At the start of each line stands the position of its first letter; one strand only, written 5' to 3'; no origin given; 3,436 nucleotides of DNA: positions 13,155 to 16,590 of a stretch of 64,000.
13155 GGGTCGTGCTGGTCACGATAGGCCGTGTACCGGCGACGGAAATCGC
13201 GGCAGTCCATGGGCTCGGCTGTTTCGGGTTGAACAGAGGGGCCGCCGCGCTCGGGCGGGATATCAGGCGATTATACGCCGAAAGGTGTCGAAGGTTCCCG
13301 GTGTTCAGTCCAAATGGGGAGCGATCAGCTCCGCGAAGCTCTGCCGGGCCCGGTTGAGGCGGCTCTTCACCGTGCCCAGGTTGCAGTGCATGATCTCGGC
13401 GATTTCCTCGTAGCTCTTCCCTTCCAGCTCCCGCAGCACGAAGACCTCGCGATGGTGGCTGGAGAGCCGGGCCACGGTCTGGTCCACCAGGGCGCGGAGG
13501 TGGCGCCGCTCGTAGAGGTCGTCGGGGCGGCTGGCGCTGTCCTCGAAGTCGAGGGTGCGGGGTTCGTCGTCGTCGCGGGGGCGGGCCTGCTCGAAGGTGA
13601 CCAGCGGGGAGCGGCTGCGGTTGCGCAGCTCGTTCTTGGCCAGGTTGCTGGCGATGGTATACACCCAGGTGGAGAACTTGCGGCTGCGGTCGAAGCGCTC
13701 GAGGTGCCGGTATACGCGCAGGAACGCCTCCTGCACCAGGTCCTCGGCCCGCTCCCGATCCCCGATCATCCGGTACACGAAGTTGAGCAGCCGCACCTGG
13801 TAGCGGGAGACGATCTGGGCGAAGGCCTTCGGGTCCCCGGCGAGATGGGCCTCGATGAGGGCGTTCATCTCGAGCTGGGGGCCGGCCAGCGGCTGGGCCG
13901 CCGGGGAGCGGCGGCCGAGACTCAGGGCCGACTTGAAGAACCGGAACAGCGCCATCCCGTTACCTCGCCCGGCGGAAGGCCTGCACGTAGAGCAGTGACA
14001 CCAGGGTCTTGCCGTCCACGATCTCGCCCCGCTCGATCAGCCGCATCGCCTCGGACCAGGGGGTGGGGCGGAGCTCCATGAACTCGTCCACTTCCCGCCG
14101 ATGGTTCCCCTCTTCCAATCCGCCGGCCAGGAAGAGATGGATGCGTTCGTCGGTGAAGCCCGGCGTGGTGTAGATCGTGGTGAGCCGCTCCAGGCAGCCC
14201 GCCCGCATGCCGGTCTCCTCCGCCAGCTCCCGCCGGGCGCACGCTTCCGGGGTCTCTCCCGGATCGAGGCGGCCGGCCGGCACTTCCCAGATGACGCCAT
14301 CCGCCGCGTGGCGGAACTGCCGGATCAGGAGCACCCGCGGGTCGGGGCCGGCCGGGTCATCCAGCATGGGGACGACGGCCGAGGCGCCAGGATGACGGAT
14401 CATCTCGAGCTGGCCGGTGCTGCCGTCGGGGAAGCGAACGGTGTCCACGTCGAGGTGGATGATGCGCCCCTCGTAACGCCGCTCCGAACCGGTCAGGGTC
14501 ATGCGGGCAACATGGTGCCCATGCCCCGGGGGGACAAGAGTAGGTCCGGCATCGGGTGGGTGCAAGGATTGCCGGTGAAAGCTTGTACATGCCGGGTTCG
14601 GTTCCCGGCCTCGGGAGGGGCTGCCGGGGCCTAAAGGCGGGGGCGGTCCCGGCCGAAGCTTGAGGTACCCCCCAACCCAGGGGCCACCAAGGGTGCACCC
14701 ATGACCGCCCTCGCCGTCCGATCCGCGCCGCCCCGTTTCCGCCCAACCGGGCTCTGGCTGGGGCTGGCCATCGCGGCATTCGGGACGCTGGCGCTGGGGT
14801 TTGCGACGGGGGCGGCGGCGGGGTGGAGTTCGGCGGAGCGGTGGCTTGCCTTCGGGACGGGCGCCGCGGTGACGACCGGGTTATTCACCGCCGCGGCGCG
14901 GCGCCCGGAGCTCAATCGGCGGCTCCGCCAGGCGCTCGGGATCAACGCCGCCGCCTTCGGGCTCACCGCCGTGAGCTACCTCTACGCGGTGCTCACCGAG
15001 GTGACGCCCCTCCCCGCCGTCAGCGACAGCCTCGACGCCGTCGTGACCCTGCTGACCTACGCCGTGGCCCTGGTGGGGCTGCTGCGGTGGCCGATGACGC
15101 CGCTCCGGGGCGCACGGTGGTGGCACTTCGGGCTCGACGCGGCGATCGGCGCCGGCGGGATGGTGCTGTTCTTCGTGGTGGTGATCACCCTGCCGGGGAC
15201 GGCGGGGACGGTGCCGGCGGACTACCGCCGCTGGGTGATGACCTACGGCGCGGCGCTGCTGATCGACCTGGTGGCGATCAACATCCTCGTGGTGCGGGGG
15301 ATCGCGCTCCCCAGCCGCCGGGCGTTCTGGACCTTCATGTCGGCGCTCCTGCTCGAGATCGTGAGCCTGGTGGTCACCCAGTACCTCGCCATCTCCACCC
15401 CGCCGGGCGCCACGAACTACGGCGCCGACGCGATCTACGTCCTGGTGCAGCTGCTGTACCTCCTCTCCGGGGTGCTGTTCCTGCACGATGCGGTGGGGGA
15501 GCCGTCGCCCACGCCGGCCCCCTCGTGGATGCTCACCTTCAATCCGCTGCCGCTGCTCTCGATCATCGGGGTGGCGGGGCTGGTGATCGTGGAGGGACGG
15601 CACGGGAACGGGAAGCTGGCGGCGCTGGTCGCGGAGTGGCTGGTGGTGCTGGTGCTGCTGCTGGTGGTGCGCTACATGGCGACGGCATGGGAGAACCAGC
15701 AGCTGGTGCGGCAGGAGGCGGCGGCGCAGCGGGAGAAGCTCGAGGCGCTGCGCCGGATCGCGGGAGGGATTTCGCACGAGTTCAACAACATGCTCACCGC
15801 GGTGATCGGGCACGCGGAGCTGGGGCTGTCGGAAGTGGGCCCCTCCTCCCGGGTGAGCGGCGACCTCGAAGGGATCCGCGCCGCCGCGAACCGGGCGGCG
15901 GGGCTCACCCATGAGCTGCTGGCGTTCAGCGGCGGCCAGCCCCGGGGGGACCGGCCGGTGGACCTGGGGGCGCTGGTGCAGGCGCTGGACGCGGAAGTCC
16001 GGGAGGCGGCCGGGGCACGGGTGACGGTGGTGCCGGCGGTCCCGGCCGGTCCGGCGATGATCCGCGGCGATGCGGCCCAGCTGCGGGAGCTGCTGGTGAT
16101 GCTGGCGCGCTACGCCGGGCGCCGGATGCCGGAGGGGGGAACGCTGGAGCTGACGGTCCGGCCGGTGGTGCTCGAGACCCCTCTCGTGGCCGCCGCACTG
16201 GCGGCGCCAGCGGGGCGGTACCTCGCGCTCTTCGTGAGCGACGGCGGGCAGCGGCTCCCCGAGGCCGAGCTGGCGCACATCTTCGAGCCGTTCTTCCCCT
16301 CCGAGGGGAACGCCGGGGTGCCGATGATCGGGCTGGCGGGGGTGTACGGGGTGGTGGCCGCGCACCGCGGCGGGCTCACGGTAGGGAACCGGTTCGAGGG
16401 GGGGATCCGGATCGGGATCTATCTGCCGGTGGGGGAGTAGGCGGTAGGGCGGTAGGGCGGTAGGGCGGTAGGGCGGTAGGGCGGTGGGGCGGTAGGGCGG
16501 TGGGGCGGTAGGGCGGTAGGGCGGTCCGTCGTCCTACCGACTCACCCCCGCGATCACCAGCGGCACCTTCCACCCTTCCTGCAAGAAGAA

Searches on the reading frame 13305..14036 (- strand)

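Call 23: search_protein_families(library=pfam, proteins=[window:13305-14036:-], max_evalue=0.001)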
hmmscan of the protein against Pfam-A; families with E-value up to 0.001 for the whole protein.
window:13305-14036:- (243 aa): 4 families
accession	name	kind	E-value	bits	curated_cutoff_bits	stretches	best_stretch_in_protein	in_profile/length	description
PF04542.20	Sigma70_r2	-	2.2e-22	79.1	24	1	76-142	2-70/71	Sigma-70 region 2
PF08281.18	Sigma70_r4_2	-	4e-17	62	25.7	1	183-232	3-52/54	Sigma-70, region 4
PF04545.22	Sigma70_r4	-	5.6e-10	39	24.1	1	189-232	3-46/50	Sigma-70, region 4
PF07638.17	Sigma70_ECF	-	3.1e-07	30.9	21.1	1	57-234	4-179/185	ECF sigma factor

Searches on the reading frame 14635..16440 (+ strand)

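Call 23: search_protein_families(library=pfam, proteins=[window:14635-16440:+], max_evalue=0.001)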
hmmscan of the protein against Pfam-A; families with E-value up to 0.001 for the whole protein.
window:14635-16440:+ (601 aa): 2 families
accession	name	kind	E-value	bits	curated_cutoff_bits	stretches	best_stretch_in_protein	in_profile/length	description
PF02518.31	HATPase_c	-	1.4e-06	29.1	26.4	1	479-599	2-109/111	Histidine kinase-, DNA gyrase B-, and HSP90-like ATPase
PF00512.31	HisKA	-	1.4e-06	28.7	26.9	1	372-432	2-61/66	His Kinase A (phospho-acceptor) domain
